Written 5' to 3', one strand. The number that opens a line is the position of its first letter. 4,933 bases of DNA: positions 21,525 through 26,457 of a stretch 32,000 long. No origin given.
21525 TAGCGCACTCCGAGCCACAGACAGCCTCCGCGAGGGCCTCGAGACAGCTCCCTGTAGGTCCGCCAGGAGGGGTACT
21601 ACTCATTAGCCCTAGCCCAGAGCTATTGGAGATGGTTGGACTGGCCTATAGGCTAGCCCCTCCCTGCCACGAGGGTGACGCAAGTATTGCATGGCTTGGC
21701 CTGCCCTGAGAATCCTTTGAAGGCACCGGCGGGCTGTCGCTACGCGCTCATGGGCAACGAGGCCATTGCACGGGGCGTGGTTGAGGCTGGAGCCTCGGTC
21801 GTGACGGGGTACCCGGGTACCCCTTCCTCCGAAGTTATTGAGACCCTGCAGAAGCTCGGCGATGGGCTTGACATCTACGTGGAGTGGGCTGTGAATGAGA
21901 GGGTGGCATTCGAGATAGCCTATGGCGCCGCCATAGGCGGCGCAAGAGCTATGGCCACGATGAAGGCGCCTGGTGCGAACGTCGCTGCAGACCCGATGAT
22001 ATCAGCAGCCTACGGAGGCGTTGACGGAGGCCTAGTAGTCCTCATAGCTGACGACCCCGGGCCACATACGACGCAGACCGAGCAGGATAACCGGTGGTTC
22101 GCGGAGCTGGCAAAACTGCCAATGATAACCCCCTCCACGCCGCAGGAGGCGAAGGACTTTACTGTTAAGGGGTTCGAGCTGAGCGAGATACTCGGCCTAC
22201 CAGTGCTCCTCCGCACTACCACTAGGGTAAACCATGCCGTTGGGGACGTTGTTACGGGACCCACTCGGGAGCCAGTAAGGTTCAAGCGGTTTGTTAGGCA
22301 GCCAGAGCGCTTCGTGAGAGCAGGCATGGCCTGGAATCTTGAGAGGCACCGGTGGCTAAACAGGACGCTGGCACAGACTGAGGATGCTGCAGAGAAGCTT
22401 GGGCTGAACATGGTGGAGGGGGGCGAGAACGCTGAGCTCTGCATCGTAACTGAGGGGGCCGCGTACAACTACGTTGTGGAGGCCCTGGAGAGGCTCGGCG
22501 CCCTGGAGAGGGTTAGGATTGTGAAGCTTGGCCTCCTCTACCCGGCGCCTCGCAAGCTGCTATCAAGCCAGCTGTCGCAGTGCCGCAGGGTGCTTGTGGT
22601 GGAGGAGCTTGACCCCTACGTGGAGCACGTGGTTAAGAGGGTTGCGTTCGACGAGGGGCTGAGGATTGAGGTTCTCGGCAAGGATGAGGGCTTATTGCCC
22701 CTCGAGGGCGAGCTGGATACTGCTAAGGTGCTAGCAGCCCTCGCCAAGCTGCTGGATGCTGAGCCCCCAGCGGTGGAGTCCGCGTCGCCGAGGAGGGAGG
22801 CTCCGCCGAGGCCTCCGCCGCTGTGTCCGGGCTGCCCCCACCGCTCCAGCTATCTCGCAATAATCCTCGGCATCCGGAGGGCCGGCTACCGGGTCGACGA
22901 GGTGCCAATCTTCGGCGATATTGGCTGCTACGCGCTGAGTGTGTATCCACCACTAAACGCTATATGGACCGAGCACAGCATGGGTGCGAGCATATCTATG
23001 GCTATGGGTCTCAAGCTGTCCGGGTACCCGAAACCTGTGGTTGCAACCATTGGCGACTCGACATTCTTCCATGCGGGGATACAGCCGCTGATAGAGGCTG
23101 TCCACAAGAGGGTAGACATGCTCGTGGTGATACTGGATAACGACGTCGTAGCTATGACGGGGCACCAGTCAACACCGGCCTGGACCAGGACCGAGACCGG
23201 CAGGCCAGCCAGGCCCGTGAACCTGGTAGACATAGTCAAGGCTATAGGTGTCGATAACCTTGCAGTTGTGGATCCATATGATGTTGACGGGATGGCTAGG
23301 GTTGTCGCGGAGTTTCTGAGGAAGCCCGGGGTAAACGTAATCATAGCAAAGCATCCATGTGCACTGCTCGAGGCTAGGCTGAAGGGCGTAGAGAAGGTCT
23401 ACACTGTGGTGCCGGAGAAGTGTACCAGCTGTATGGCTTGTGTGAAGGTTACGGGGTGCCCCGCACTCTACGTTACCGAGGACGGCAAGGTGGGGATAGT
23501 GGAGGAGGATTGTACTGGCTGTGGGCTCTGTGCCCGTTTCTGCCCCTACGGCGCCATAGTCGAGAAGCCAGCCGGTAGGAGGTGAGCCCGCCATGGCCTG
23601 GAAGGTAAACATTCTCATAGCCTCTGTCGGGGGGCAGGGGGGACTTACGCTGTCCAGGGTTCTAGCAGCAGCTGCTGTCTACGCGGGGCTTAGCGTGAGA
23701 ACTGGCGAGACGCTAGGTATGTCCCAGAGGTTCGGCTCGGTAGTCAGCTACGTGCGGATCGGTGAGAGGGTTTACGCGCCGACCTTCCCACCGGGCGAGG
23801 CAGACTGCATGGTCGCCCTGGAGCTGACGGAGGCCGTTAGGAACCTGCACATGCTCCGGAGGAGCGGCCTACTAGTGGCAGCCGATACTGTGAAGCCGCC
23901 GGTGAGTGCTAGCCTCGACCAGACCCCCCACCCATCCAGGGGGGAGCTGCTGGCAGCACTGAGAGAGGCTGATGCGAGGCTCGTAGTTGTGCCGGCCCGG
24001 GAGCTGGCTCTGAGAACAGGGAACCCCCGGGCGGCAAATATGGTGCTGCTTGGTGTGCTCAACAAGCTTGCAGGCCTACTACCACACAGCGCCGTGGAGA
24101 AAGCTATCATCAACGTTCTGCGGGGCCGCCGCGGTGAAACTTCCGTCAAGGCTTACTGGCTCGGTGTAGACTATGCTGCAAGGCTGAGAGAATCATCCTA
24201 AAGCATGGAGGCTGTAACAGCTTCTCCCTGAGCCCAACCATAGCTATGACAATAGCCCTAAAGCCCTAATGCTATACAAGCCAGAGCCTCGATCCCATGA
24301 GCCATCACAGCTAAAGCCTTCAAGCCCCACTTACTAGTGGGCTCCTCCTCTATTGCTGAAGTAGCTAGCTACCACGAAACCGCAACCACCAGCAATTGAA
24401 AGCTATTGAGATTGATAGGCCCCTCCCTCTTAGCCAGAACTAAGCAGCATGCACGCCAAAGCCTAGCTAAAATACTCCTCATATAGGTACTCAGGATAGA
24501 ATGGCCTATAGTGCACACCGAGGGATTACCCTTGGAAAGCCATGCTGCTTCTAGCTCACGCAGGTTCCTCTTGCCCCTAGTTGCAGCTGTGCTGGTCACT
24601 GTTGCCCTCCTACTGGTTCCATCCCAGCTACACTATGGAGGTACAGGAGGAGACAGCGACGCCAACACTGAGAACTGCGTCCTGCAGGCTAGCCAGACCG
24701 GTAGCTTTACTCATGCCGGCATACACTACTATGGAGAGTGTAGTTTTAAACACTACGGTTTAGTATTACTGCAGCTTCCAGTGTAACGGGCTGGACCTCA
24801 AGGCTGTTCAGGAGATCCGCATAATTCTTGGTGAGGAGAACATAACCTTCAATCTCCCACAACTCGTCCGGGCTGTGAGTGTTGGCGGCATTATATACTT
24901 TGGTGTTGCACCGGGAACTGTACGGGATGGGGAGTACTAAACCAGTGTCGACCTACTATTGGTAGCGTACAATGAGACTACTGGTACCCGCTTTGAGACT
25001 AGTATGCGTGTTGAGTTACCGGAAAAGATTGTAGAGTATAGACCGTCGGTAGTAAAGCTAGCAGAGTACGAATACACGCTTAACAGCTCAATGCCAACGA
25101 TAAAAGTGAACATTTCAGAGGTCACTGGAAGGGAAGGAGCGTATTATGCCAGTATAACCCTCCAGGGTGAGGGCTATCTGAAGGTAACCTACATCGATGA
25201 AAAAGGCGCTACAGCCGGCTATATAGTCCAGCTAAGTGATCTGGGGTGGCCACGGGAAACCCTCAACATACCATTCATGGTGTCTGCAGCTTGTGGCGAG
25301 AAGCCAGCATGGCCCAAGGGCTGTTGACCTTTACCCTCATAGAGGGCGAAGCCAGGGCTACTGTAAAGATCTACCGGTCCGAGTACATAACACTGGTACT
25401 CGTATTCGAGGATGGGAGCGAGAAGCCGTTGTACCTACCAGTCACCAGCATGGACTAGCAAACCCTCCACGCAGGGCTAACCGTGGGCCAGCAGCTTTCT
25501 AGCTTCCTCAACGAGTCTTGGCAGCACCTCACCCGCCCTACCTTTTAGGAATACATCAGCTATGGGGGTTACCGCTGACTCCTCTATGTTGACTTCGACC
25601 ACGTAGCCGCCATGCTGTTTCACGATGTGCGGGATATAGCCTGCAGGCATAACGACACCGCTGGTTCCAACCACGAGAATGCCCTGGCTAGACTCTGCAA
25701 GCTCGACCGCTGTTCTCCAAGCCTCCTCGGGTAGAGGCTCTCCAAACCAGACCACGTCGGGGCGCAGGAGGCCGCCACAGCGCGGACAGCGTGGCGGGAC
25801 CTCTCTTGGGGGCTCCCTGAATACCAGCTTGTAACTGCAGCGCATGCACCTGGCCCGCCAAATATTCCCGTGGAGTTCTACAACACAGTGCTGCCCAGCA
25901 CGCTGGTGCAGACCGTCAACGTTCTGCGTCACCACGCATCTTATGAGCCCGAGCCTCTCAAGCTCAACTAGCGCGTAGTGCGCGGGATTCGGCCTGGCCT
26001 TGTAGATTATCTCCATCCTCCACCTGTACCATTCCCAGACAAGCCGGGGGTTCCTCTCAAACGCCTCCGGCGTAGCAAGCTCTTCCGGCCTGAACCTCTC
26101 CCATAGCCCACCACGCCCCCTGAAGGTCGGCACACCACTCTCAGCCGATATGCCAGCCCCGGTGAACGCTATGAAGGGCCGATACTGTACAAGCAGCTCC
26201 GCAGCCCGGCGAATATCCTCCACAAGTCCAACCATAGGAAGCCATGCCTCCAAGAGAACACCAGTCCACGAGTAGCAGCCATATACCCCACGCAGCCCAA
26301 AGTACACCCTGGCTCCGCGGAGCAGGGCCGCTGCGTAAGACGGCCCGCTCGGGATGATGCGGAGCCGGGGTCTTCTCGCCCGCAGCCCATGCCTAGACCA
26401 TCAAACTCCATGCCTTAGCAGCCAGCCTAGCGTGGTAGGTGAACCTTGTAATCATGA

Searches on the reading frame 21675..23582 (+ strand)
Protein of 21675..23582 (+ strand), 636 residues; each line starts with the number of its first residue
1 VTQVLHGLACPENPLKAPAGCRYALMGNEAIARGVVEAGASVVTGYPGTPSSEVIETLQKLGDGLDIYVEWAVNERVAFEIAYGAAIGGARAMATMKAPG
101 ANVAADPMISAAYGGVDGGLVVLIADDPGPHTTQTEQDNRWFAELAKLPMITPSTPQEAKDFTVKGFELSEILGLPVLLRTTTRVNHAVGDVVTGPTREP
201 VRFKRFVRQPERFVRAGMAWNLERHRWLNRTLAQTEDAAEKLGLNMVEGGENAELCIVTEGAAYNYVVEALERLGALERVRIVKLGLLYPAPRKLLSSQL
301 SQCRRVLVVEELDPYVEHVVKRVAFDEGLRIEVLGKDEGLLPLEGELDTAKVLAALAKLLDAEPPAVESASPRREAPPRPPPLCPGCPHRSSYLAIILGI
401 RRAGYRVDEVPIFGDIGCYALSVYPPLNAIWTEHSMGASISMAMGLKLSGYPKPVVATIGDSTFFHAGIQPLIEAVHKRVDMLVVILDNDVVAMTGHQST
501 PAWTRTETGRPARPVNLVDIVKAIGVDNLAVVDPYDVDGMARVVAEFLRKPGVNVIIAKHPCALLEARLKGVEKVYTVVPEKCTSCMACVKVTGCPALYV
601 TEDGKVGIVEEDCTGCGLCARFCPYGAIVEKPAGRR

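Call 65: search_protein_families(library=pfam, proteins=[window:21675-23582:+], max_evalue=0.0001)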
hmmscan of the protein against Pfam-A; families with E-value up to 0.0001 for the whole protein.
window:21675-23582:+ (636 aa): 10 families
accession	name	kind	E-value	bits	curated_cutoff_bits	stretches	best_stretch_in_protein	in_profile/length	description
PF02775.26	TPP_enzyme_C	-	1.3e-24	87.1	21.9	1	415-556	1-149/151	Thiamine pyrophosphate enzyme, C-terminal TPP binding domain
PF01855.24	POR_N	-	1.5e-15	58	27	1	34-198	2-171/231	Pyruvate flavodoxin/ferredoxin oxidoreductase, thiamine diP-bdg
PF00037.32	Fer4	-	4.7e-10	39.3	21.1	1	608-628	3-23/24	4Fe-4S binding domain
PF12797.12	Fer4_2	-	2.9e-07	30.5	24.5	0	606-625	3-22/22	4Fe-4S binding domain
PF12800.12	Fer4_4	-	2e-06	28.1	24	0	611-626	2-17/17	4Fe-4S binding domain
PF12837.12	Fer4_6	-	2.6e-06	27.6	25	1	606-628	2-24/24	4Fe-4S binding domain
PF12838.12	Fer4_7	-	4.2e-06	27.6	27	1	582-627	1-52/52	4Fe-4S dicluster domain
PF13237.11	Fer4_10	-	5.9e-06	26.6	25.5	1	579-624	5-53/53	4Fe-4S dicluster domain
PF14697.11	Fer4_21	-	1.1e-05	25.9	35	0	582-628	10-57/59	4Fe-4S dicluster domain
PF13187.11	Fer4_9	-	1.3e-05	25.5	27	1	582-628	1-52/52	4Fe-4S dicluster domain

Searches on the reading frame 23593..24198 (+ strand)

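Call 65: search_protein_families(library=pfam, proteins=[window:23593-24198:+], max_evalue=0.0001)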
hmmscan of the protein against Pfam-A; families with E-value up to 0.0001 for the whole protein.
window:23593-24198:+ (202 aa): 1 family
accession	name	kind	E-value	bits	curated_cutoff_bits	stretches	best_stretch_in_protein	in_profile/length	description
PF01558.24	POR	-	6.5e-35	121.3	27.4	1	13-183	1-163/173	Pyruvate ferredoxin/flavodoxin oxidoreductase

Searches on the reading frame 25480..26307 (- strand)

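Call 65: search_protein_families(library=pfam, proteins=[window:25480-26307:-], max_evalue=0.0001)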
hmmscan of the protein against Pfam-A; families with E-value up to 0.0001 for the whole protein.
window:25480-26307:- (276 aa): 1 family
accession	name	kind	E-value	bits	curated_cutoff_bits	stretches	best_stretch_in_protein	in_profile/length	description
PF02146.23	SIR2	-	6.4e-55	186.3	24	1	50-221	1-180/180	Sir2 family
